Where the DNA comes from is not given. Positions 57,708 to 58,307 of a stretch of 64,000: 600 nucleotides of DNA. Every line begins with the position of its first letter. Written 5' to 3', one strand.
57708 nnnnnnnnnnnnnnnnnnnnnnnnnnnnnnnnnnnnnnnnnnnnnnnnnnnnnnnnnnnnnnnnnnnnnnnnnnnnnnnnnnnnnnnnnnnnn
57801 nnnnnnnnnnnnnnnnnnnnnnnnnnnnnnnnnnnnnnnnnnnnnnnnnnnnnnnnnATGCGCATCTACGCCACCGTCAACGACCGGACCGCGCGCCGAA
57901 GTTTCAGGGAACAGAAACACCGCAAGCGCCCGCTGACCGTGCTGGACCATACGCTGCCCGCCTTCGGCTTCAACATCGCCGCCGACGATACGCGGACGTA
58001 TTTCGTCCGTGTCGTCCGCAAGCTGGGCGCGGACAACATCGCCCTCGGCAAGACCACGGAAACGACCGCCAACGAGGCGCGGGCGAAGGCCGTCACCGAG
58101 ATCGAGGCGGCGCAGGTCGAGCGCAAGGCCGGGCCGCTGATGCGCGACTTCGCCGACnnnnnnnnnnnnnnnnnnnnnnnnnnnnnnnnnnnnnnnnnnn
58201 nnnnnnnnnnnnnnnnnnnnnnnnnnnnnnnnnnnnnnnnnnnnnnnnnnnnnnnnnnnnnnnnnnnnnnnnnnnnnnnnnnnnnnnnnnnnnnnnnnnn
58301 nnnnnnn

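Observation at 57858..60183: Second tandem integrase pair with an 11-nt gene overlap and a divergent first member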

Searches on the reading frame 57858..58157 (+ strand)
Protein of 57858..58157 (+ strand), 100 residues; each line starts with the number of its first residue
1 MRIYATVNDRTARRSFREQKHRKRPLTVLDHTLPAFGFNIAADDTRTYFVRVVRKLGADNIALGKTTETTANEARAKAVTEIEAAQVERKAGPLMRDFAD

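Call 46: search_protein_families(library=pfam, proteins=[window:57858-58157:+], max_evalue=1)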
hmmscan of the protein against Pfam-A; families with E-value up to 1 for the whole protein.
window:57858-58157:+ (100 aa): 2 families
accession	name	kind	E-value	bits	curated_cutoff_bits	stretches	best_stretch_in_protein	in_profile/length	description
PF13356.12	Arm-DNA-bind_3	-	0.017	15.7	27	1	34-79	21-64/83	Arm DNA-binding domain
PF06461.17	CHDII_SANT-like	-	0.034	14.4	28.8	1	9-83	6-74/138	CHD subfamily II, SANT-like domain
